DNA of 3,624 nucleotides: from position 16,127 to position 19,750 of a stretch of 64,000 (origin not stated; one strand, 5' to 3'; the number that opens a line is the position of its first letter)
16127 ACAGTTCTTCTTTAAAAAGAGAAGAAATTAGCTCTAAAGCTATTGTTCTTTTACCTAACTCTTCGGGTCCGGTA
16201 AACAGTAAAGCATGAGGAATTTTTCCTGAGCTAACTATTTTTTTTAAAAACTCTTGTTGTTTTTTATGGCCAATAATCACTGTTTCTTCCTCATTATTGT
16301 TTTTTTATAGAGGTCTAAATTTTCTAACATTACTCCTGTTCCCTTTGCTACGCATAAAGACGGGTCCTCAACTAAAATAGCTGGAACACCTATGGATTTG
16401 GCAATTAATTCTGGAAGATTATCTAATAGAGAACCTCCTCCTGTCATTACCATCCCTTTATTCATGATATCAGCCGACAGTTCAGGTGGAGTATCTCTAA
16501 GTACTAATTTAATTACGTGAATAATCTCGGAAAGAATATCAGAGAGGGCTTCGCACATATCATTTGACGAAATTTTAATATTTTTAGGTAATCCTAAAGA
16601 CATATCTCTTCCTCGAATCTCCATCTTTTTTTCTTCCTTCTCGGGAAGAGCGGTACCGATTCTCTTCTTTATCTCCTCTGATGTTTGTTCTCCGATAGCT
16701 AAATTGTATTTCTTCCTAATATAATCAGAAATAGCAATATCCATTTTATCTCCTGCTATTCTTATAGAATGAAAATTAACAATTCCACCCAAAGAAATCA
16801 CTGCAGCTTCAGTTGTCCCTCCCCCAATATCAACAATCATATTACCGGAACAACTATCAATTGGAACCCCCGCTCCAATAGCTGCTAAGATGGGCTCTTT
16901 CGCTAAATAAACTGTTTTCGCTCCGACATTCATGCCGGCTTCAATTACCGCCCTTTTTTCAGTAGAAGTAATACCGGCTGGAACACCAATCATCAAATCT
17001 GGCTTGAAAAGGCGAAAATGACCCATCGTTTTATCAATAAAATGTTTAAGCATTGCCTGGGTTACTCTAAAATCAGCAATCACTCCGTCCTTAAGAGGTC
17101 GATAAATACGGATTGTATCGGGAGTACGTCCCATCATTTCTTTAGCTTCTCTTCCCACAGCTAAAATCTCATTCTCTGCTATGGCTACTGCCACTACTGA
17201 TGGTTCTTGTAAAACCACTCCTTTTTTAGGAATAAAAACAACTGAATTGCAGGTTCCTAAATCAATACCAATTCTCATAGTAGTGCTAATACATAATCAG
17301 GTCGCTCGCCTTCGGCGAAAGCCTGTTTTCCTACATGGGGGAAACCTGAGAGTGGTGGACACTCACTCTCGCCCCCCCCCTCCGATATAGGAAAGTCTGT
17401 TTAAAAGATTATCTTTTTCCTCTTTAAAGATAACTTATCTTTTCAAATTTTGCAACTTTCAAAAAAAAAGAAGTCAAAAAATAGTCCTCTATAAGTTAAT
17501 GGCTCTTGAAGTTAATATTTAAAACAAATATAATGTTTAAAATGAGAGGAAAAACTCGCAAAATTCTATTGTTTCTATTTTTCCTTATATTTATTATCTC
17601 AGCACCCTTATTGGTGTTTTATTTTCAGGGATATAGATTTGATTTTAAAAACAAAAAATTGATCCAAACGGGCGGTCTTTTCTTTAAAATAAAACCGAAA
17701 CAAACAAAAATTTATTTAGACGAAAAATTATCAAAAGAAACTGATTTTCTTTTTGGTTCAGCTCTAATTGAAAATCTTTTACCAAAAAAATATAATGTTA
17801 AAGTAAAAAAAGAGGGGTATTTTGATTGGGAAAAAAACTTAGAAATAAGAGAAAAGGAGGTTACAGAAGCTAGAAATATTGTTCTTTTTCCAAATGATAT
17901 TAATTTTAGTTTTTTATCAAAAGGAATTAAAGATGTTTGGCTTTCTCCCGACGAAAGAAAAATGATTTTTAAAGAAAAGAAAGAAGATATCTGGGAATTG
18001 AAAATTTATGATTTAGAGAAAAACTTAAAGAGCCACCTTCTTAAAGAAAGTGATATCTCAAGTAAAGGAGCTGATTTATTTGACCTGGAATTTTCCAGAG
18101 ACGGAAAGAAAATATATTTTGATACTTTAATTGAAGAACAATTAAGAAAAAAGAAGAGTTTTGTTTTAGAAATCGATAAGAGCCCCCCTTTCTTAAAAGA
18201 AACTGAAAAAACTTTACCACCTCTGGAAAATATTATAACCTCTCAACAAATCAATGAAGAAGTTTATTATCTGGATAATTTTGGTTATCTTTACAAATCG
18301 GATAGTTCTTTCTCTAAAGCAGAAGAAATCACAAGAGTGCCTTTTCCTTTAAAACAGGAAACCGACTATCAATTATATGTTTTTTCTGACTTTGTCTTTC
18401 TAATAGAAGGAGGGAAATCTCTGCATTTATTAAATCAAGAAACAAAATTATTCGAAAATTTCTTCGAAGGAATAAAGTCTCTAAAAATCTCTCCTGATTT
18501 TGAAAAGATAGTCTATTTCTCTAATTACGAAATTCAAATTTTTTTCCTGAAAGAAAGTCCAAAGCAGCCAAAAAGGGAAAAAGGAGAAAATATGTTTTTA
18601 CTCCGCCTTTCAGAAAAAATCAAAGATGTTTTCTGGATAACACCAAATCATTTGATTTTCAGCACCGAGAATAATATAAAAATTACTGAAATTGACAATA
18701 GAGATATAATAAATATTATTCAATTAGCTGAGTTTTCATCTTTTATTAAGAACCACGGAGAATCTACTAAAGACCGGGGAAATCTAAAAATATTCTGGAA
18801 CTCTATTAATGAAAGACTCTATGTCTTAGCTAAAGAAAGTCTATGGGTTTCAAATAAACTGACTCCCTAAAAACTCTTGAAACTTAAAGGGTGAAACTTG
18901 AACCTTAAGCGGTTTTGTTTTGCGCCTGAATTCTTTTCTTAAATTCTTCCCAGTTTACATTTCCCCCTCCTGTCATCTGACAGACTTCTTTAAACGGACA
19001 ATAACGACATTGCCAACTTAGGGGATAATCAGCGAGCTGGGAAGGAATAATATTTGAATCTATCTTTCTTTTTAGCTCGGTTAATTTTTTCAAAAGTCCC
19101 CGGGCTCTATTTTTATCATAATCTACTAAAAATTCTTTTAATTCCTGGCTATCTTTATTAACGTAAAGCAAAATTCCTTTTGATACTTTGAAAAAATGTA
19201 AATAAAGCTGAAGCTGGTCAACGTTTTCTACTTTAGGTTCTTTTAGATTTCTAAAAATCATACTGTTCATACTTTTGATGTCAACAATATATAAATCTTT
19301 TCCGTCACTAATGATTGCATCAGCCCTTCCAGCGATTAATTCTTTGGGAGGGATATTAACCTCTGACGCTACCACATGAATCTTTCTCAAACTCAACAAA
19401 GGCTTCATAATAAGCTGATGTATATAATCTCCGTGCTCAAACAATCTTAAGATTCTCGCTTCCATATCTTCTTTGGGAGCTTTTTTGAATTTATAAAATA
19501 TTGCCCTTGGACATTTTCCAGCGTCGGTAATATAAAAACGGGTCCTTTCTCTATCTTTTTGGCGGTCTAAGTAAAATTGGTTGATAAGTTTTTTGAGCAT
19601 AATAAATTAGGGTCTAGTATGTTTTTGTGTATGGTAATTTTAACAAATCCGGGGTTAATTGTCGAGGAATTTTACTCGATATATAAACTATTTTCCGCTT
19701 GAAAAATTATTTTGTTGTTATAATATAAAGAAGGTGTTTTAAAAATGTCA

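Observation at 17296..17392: GC-rich multi-hairpin leader of about 95 nt before the second mreB, sharing a G-run motif with the rpsQ leader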

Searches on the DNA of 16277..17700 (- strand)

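Call 11: search_rna_families(source=window, start=17000, end=17700, threshold=evalue, max_evalue=10)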
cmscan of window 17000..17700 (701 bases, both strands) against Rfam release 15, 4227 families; matches with E-value up to 10: 2.
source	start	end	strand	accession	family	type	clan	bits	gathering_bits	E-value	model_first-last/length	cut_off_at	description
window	17435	17503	-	RF01987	ZEB2_AS1_4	Gene; lncRNA;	-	23.1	50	5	1-78/78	no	ZEB2 antisense RNA 1 conserved region 4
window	17438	17496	-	RF00273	SNORD59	Gene; snRNA; snoRNA; CD-box;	CL00065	14.6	45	9.3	1-73/73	no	Small nucleolar RNA SNORD59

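Call 81: search_rna_families(source=L060, start=2700, end=4300, threshold=evalue, max_evalue=5)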
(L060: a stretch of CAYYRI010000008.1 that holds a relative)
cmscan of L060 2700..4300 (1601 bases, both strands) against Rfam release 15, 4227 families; matches with E-value up to 5: 2.
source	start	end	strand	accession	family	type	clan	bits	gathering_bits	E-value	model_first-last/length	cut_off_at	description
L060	3908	4032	+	RF02609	BSR0602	Gene; sRNA;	-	17.4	191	0.41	1-169/169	no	Brucella sRNA 0602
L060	3221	3304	+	RF01526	ceN106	Gene; snRNA; snoRNA; CD-box;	-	17.2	60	2.7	1-77/77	no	C. elegans snoRNA ceN106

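Call 90: search_dna_similar(query=window:17276-17400:-, collection=phages, mode=distant, max_evalue=0.1, max_rows=5)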
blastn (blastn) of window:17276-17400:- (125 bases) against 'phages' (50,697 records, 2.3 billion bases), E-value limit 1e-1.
No match.

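Call 91: search_dna_similar(query=window:17276-17400:-, collection=plasmids, mode=distant, max_evalue=0.1, max_rows=5)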
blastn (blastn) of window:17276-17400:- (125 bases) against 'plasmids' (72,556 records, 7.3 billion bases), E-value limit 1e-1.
No match.
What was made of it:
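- Tried and rejected: BLAST against phages and plasmids: no match (calls 90, 91).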

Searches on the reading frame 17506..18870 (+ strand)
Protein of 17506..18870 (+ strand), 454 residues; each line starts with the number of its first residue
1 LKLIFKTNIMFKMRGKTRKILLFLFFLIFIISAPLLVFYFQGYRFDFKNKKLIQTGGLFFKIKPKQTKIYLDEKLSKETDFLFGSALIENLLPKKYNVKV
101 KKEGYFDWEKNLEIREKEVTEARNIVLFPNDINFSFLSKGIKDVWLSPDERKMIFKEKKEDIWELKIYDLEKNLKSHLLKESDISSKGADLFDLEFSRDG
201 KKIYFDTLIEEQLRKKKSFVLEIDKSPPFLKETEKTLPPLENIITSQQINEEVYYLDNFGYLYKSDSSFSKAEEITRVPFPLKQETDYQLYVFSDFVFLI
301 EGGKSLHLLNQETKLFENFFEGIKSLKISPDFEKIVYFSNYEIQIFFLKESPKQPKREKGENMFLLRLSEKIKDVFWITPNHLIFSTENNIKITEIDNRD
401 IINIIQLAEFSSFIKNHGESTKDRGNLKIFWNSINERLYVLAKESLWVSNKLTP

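Call 27: search_protein_families(library=pfam, proteins=[window:17506-18870:+])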
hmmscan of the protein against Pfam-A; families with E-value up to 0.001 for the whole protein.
window:17506-18870:+ (454 aa): 1 family
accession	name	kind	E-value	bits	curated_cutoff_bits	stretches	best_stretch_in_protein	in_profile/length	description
PF08308.17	PEGA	-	0.00046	20.5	20.8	0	89-122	30-63/71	PEGA domain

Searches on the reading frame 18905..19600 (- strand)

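Call 27: search_protein_families(library=pfam, proteins=[window:18905-19600:-])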
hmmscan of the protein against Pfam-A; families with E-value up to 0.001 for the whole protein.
window:18905-19600:- (231 aa): 2 families
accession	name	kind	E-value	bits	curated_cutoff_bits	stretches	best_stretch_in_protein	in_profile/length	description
PF12705.13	PDDEXK_1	-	7.3e-10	39.6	22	1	88-208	123-247/247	PD-(D/E)XK nuclease superfamily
PF01930.23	Cas_Cas4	-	5.2e-05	23.8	22.7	1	30-208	11-159/160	Domain of unknown function DUF83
